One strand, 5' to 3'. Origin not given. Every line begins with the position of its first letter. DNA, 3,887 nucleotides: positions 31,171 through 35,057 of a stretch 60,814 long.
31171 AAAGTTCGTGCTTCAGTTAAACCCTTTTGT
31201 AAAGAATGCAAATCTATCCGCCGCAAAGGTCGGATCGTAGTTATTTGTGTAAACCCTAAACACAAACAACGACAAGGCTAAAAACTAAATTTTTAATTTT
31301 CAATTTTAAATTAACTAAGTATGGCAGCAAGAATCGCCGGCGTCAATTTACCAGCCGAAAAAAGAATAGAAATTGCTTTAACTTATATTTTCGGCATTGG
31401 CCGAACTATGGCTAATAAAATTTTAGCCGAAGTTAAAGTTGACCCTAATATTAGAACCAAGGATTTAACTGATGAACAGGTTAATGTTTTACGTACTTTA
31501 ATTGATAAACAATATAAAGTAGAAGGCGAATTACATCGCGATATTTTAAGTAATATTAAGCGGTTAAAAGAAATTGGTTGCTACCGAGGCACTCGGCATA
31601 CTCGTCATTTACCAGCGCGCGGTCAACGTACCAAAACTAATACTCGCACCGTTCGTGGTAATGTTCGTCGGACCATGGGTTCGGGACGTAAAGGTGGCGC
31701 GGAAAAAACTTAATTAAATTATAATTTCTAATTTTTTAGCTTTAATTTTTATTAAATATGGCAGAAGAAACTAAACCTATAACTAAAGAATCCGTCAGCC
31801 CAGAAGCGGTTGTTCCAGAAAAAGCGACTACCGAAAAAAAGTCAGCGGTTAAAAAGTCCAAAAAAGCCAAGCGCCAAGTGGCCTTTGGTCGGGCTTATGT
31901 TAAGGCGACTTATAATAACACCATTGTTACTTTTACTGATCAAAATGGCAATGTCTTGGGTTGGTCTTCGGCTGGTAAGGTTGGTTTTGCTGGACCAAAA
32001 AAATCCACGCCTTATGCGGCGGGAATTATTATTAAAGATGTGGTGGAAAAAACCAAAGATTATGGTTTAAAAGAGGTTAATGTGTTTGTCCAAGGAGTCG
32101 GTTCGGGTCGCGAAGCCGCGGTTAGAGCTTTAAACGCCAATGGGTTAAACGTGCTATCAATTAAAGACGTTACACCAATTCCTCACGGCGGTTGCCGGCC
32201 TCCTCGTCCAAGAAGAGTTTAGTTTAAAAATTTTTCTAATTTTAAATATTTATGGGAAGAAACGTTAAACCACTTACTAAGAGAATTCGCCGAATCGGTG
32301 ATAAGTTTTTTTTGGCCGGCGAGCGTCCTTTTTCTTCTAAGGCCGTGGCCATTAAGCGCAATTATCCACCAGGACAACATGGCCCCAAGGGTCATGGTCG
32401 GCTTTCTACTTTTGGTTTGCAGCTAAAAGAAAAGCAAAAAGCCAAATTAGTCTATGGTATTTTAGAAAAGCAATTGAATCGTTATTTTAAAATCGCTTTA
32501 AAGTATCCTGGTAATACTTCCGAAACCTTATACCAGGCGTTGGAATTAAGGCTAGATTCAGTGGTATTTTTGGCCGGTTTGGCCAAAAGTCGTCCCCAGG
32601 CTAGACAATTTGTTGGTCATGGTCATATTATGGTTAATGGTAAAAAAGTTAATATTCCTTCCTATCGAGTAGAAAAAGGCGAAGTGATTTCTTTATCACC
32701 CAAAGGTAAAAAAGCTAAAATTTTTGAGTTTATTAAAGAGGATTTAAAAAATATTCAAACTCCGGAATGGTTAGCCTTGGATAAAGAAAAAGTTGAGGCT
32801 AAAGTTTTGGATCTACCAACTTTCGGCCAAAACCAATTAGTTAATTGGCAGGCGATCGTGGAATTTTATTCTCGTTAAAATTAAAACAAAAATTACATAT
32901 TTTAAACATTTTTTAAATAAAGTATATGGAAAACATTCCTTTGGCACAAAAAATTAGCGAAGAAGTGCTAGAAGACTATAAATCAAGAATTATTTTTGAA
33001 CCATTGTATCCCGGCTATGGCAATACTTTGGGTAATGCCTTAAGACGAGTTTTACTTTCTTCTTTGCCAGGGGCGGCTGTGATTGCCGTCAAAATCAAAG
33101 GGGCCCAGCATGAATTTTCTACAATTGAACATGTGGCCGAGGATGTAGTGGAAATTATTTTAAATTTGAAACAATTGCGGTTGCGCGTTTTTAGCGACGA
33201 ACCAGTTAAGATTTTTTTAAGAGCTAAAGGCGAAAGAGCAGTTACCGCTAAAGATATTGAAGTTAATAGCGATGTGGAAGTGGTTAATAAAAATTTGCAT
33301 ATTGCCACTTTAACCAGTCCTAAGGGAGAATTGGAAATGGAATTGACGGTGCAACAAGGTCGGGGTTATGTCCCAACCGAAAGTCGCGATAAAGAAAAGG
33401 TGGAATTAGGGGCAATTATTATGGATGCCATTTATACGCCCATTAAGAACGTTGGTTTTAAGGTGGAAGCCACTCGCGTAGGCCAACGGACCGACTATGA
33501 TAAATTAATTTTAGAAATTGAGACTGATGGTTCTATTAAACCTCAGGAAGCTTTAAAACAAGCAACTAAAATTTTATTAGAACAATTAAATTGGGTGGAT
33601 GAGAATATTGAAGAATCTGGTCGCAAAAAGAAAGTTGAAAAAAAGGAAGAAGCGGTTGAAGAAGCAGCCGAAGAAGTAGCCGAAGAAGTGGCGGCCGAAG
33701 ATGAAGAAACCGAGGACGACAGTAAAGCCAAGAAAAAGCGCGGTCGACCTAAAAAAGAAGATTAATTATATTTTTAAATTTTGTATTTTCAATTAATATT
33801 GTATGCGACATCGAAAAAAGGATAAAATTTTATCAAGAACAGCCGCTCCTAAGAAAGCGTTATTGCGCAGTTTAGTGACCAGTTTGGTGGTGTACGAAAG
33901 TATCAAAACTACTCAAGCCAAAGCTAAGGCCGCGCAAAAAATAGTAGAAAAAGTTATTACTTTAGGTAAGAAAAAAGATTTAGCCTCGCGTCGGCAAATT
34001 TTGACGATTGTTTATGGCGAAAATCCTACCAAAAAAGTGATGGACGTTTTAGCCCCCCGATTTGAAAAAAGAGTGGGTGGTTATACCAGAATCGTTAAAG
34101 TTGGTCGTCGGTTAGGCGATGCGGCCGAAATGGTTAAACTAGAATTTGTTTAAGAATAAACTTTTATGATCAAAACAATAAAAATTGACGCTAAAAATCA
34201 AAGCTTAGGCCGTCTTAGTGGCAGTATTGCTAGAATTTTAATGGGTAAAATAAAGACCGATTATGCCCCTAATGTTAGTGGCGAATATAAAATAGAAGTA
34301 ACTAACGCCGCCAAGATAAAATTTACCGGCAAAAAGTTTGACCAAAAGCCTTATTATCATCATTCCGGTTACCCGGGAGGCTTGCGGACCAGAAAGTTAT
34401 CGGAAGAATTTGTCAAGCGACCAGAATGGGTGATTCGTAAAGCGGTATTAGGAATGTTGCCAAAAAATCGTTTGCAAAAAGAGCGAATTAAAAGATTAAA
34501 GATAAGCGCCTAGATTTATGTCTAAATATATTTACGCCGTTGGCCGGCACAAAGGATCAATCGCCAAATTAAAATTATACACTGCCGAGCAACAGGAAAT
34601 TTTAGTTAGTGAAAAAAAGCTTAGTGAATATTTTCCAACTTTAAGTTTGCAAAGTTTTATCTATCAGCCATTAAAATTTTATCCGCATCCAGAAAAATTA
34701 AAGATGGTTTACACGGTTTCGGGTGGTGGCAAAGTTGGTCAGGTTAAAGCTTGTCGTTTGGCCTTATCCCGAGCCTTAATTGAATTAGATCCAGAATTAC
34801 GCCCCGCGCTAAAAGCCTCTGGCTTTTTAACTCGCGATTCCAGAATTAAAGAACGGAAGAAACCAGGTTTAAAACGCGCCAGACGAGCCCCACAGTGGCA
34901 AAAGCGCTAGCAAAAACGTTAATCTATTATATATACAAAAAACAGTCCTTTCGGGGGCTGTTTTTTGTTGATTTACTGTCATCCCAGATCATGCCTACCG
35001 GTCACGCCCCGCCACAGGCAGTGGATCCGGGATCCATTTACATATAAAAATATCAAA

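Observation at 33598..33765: RNA polymerase alpha: CTD replaced by acidic linker plus AT-hook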

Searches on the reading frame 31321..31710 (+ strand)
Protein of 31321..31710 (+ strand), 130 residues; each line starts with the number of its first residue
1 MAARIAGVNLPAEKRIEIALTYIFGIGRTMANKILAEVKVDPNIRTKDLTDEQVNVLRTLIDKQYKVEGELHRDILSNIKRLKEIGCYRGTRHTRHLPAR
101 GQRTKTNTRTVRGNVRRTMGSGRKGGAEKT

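Call 82: search_protein_families(library=pfam, proteins=[window:31321-31710:+], max_evalue=0.00001)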
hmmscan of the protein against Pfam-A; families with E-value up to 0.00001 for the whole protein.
window:31321-31710:+ (130 aa): 1 family
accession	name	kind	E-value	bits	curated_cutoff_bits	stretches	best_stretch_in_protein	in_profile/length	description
PF00416.27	Ribosomal_S13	-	3.2e-31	108.8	31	1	4-110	1-128/128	Ribosomal protein S13/S18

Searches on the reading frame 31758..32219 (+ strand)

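Call 82: search_protein_families(library=pfam, proteins=[window:31758-32219:+], max_evalue=0.00001)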
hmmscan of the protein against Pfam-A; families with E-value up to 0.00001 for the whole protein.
window:31758-32219:+ (154 aa): 1 family
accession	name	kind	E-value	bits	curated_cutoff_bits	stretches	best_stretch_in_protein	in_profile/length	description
PF00411.24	Ribosomal_S11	-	1.1e-38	132.5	25.1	1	44-153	1-110/110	Ribosomal protein S11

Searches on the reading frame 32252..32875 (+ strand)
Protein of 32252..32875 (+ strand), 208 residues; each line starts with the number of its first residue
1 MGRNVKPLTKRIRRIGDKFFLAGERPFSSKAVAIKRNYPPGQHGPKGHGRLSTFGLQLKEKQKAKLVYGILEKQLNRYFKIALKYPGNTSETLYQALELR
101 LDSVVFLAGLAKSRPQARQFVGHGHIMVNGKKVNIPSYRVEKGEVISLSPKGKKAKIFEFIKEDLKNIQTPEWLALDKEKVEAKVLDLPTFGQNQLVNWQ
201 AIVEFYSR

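Call 3: search_protein_families(library=pfam, proteins=[window:32252-32875:+], max_evalue=1)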
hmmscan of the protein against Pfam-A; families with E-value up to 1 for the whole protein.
window:32252-32875:+ (208 aa): 6 families
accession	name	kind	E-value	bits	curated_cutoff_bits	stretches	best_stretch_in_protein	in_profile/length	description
PF00163.24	Ribosomal_S4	-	1.3e-20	74.3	23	1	6-98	4-95/95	Ribosomal protein S4/S9 N-terminal domain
PF01479.30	S4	-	3e-18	65.7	22.8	1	99-146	1-48/48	S4 domain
PF22421.1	SYY_C-terminal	-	9e-06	25.9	27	1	101-144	21-64/83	Tyrosine--tRNA ligase SYY-like C-terminal domain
PF13275.11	S4_2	-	0.036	14.4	24.6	1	102-153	11-60/65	S4 domain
PF20297.4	MSSS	-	0.11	12.7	26.8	1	130-156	2-27/42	MutS2 and Smr-associated SH3 domain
PF14451.12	Ub-Mut7C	-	0.15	12.4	23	1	125-153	51-78/81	Mut7-C ubiquitin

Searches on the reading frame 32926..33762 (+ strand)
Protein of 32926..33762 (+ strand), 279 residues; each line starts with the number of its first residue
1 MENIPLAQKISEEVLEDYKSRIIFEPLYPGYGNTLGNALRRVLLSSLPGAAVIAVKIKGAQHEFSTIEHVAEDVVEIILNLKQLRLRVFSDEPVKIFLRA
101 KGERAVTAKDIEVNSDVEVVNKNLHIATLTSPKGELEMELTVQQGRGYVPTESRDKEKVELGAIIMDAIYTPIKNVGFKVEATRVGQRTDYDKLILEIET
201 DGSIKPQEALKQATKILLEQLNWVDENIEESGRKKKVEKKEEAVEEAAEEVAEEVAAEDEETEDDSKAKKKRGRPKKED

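Call 3: search_protein_families(library=pfam, proteins=[window:32926-33762:+], max_evalue=1)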
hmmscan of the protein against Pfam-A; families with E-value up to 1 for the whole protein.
window:32926-33762:+ (279 aa): 5 families
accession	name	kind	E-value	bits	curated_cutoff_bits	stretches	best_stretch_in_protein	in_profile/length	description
PF01000.31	RNA_pol_A_bac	-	7e-33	113.8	33.9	1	55-171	1-119/119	RNA polymerase Rpb3/RpoA insert domain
PF01193.29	RNA_pol_L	-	8.7e-25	86.7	24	1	25-221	1-74/74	RNA polymerase Rpb3/Rpb11 dimerisation domain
PF13656.11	RNA_pol_L_2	-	7.2e-05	22.9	27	1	192-223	40-71/75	RNA polymerase Rpb3/Rpb11 dimerisation domain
PF02152.23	FolB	-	0.013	16.5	31.8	1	61-89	63-95/113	Dihydroneopterin aldolase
PF02178.24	AT_hook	-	0.17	12.3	17.4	1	269-277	1-9/13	AT hook motif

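Call 4: search_protein_families(library=ncbifam, proteins=[window:32926-33762:+], max_evalue=1)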
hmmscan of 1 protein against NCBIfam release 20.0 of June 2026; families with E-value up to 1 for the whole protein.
window:32926-33762:+ (279 aa): 11 families
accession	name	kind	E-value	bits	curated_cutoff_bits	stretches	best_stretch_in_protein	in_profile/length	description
NF003519.0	PRK05182.2-5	equivalog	9.4e-90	300.8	277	1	7-253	9-255/320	DNA-directed RNA polymerase subunit alpha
TIGR02027.1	rpoA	equivalog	9.5e-84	281.1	227.8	1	20-248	2-231/298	DNA-directed RNA polymerase subunit alpha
NF003513.0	PRK05182.1-2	equivalog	2.1e-82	276.8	302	1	9-246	16-252/338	DNA-directed RNA polymerase subunit alpha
NF003514.0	PRK05182.1-4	equivalog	2e-80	270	434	1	9-228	8-227/338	DNA-directed RNA polymerase subunit alpha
NF003515.0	PRK05182.2-1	equivalog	7.9e-80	268.4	406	1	18-254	19-255/314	DNA-directed RNA polymerase subunit alpha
NF003516.0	PRK05182.2-2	equivalog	2e-76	257.1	353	1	15-242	17-244/315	DNA-directed RNA polymerase subunit alpha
NF003517.0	PRK05182.2-3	equivalog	3.2e-67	226.9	356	1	8-244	12-254/344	DNA-directed RNA polymerase subunit alpha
NF003518.0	PRK05182.2-4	equivalog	5.2e-63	213.1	523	1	8-246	10-243/312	DNA-directed RNA polymerase subunit alpha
NF001988.0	PRK00783.1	equivalog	2e-10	40.8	153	1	181-230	214-263/266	DNA-directed RNA polymerase subunit D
NF002233.0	PRK01146.1-1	equivalog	0.00038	20.3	79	1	186-218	45-77/92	DNA-directed RNA polymerase subunit L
NF006872.0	PRK09368.1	subfamily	0.14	12.3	151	1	224-277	84-136/143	gas vesicle structural protein GvpA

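Call 9: find_homologous_proteins(query=window:32926-33762:+, max_evalue=1e-10)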
Query window:32926-33762:+ (279 aa): 8000 proteins with E <= 1e-10 among 8000 candidates; the best 120 are listed.
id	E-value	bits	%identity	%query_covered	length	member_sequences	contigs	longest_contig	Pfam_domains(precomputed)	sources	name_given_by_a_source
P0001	2.9e-169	579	100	100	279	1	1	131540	PF01000.32,PF01193.30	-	-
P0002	1.8e-110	387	67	100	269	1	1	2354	PF01000.32,PF01193.30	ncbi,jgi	jgi:DNA-directed RNA polymerase subunit alpha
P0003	5.0e-90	320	59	100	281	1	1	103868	PF01000.32,PF01193.30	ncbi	ncbi:MAG: DNA-directed RNA polymerase subunit alpha [Patescibacteria group bacterium]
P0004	6.5e-90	319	67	80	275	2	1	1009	PF01000.32,PF01193.30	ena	-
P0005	7.7e-90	319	63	81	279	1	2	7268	PF01000.32,PF01193.30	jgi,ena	jgi:DNA-directed RNA polymerase subunit alpha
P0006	1.1e-89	319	64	73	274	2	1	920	PF01000.32,PF01193.30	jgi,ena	-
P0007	1.4e-89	318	57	99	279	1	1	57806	PF01000.32,PF01193.30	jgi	-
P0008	1.9e-89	318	56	99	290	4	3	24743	PF01000.32,PF01193.30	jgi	-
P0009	6.4e-89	316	67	74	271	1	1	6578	PF01000.32,PF01193.30,PF13656.12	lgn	-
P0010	1.8e-88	315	60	92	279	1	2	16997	PF01000.32,PF01193.30,PF13656.12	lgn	-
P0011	1.9e-88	314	59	92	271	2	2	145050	PF01000.32,PF01193.30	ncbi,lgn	-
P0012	2.6e-88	314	61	92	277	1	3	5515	PF01000.32,PF01193.30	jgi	jgi:DNA-directed RNA polymerase subunit alpha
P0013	2.9e-88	314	65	73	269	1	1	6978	PF01000.32,PF01193.30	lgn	-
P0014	3.0e-88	314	64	73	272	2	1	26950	PF01000.32,PF01193.30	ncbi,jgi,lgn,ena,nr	ncbi:DNA-directed RNA polymerase subunit alpha [Patescibacteria group bacterium]|nr:DNA-directed RNA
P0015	3.5e-88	314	59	99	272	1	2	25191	PF01000.32,PF01193.30,PF13656.12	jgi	jgi:DNA-directed RNA polymerase subunit alpha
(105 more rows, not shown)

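Call 46: predict_structure(alignment_id=A1)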
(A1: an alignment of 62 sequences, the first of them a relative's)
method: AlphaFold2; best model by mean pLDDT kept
length: 279 residues; sequences in the alignment: 62
mean_pLDDT: 88.1   pTM: 0.75
mean pLDDT of the five models: 88.1, 87.6, 87.2, 86.6, 85.9
residues with pLDDT >= 90: 203; 70-90: 38; 50-70: 17; < 50: 21
segments of 3 or more residues with pLDDT < 50: 258-277
pLDDT, mean of each block of 10 residues (from residue 1): 85 97 96 96 96 97 95 98 96 97 98 96 98 98 95 85 93 97 89 97 96 97 88 69 75 54 39 46
secondary structure, 60 per line:
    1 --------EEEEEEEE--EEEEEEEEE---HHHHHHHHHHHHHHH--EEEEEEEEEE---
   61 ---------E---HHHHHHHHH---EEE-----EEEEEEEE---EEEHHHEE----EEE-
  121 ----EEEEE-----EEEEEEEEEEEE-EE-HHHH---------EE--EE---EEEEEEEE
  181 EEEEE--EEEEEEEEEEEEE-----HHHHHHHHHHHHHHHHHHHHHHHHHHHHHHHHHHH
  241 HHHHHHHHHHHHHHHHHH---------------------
elements in order: E9-16 E19-27 H31-45 E48-57 H74-82 E86-88 E94-101 E105-107 E117-119 E125-129 E135-146 H151-154 E173-185 E188-200 H206-258

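Call 47: search_protein_families(library=pfam, alignment_id=A1, max_evalue=1)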
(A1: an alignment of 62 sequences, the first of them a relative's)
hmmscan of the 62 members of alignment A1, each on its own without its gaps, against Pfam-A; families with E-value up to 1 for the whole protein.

A. member 1, P0001 (279 aa): 5 families
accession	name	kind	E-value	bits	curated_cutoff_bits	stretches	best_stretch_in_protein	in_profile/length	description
PF01000.31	RNA_pol_A_bac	-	7e-33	113.8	33.9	1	55-171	1-119/119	RNA polymerase Rpb3/RpoA insert domain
PF01193.29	RNA_pol_L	-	8.7e-25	86.7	24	1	25-221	1-74/74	RNA polymerase Rpb3/Rpb11 dimerisation domain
PF13656.11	RNA_pol_L_2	-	7.2e-05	22.9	27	1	192-223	40-71/75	RNA polymerase Rpb3/Rpb11 dimerisation domain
PF02152.23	FolB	-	0.013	16.5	31.8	1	61-89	63-95/113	Dihydroneopterin aldolase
PF02178.24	AT_hook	-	0.17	12.3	17.4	1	269-277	1-9/13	AT hook motif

B. families by the number of members that match (of 62 scanned): 48 families (the first 25 are shown)
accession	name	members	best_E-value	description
PF01000.31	RNA_pol_A_bac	62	1.9e-35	RNA polymerase Rpb3/RpoA insert domain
PF01193.29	RNA_pol_L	62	1.7e-26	RNA polymerase Rpb3/Rpb11 dimerisation domain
PF13656.11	RNA_pol_L_2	61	2.1e-06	RNA polymerase Rpb3/Rpb11 dimerisation domain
PF21122.3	KA1_BRSK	20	0.0004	BRSK1/2 KA1 domain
PF02178.24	AT_hook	20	0.0097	AT hook motif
PF24837.1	AMIN-like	19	0.0019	AMIN-like domain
PF07946.19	CCDC47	3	0.023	PAT complex subunit CCDC47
PF18148.6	RGS_DHEX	2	0.00082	Regulator of G-protein signalling DHEX domain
PF17991.7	Thioredoxin_10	2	0.0057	Thioredoxin like C-terminal domain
PF06213.17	CobT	2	0.022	Cobalamin biosynthesis protein CobT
PF11704.13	Folliculin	2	0.037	Vesicle coat protein involved in Golgi to plasma membrane transport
PF13710.12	ACT_5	2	0.056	ACT domain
PF19605.4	DUF6110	1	0.0032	Family of unknown function (DUF6110)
PF15377.11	DUF4604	1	0.0062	Domain of unknown function (DUF4604)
PF15387.11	DUF4611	1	0.007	Domain of unknown function (DUF4611)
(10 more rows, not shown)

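Call 74: search_solved_structures(query=window:32926-33762:+, max_evalue=1e-10, show_alignments=1)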
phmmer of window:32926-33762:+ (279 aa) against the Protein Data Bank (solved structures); distinct sequences matched with E-value up to 1e-10: 60.
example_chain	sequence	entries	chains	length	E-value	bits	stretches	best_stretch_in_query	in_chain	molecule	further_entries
6fbv_A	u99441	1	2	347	1.3e-64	221.6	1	9-232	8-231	DNA-directed RNA polymerase subunit alpha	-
10mi_A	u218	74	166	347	1.3e-64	221.6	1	9-232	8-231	DNA-directed RNA polymerase subunit alpha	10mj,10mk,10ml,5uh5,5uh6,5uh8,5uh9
6dv9_A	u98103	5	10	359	1.3e-64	221.5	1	9-232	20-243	DNA-directed RNA polymerase subunit alpha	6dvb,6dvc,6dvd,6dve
5zx2_A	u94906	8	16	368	1.4e-64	221.4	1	9-232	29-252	DNA-directed RNA polymerase subunit alpha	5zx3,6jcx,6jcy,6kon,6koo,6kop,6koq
6wvj_A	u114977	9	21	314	1e-63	218.7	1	13-255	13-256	DNA-directed RNA polymerase subunit alpha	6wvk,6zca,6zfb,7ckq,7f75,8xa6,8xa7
7vpd_A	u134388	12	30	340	2.4e-63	217.4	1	9-229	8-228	DNA-directed RNA polymerase subunit alpha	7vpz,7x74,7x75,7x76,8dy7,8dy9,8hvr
5tw1_A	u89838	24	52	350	1.2e-62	215.1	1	9-222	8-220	DNA-directed RNA polymerase subunit alpha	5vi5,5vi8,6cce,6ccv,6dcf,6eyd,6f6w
7l7b_A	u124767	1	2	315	2.2e-62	214.3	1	13-255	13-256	DNA-directed RNA polymerase subunit alpha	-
8i23_A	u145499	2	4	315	3.2e-62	213.7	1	20-255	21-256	DNA-directed RNA polymerase subunit alpha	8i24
7ye1_A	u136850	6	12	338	2.3e-60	207.7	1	18-242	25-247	DNA-directed RNA polymerase subunit alpha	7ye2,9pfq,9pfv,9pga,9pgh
1i6v_A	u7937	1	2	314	1.2e-58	202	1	17-247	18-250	DNA-DIRECTED RNA POLYMERASE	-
8x6f_A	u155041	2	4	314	1.3e-58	201.9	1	13-255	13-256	DNA-directed RNA polymerase subunit alpha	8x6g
1l9u_A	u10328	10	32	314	2.3e-58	201.1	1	17-246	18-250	RNA POLYMERASE, ALPHA SUBUNIT | DNA-directed RNA polymerase alpha chain | DNA-directed RNA polymerase subunit alpha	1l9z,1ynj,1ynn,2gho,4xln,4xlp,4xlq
1hqm_A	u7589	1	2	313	2.7e-58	200.9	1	17-246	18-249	DNA-directed RNA polymerase subunit alpha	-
5tjg_A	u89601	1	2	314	7.2e-58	199.5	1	21-246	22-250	DNA-directed RNA polymerase subunit alpha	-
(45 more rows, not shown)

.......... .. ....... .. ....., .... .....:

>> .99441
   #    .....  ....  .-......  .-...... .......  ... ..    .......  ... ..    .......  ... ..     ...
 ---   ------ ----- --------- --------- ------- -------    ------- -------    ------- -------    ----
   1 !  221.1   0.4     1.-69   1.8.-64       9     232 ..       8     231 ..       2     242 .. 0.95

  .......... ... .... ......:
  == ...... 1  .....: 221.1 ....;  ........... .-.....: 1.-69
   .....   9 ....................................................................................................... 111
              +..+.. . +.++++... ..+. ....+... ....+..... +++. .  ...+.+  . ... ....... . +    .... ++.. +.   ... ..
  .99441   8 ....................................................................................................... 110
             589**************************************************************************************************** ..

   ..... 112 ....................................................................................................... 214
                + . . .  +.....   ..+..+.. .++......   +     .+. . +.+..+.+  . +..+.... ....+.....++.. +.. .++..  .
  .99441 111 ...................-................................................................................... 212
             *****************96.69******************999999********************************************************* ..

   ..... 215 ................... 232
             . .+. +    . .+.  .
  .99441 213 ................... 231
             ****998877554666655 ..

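Call 88: search_protein_representatives(protein=window:32926-33762:+)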
Query: 279 residues. Proteins with E-value up to 0.001 (for the whole library): 9612; up to 1e-10: 6032; up to 1e-30: 1355. The best 150 are listed.
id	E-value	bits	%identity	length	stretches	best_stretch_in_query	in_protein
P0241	9.6e-118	408.8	49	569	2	20-255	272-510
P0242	2.5e-82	292.7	56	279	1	1-271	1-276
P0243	2.6e-81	289.4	44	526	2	23-222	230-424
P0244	4.7e-81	288.6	55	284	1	17-279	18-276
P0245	4.0e-76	272.4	54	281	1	12-277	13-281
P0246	1.6e-75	270.5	52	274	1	6-278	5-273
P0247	2.5e-74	266.5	53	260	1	1-258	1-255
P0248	2.6e-74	266.5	55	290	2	9-152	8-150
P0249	1.8e-72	260.5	56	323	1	7-223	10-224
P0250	5.7e-71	255.5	53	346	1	1-265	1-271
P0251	1.3e-68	247.8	51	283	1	1-277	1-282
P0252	2.1e-67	243.8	53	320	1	16-245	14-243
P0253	2.5e-67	243.6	50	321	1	1-263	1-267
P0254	3.1e-67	243.3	55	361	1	1-231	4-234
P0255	3.8e-67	243.0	47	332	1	5-266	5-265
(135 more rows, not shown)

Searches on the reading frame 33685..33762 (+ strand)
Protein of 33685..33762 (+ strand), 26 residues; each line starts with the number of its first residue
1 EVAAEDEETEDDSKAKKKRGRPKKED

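Call 75: search_solved_structures(query=window:33685-33762:+, max_evalue=10, show_alignments=3)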
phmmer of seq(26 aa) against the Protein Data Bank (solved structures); distinct sequences matched with E-value up to 10: 0.

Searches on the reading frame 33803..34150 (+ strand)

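Call 3: search_protein_families(library=pfam, proteins=[window:33803-34150:+], max_evalue=1)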
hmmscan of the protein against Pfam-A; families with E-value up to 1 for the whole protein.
window:33803-34150:+ (116 aa): 1 family
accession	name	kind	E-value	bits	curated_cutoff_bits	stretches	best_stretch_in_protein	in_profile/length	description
PF01196.24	Ribosomal_L17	-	1.4e-33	116.1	27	1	20-116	1-97/97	Ribosomal protein L17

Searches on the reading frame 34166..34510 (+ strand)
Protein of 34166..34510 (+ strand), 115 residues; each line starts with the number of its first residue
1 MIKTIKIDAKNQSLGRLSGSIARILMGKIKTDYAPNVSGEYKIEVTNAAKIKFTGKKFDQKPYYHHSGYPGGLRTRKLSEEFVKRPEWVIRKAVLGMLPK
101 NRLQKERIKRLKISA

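Call 82: search_protein_families(library=pfam, proteins=[window:34166-34510:+], max_evalue=0.00001)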
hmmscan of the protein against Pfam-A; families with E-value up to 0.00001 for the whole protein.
window:34166-34510:+ (115 aa): 1 family
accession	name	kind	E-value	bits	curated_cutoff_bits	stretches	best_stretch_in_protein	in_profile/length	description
PF00572.24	Ribosomal_L13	-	6.6e-35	120.2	23.8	1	4-113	3-112/119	Ribosomal protein L13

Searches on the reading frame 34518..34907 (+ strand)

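Call 82: search_protein_families(library=pfam, proteins=[window:34518-34907:+], max_evalue=0.00001)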
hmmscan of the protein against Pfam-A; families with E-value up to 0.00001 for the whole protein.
window:34518-34907:+ (130 aa): 1 family
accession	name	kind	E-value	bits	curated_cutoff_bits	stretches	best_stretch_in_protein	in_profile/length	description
PF00380.25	Ribosomal_S9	-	5.4e-35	120.9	22.5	1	9-130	1-121/121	Ribosomal protein S9/S16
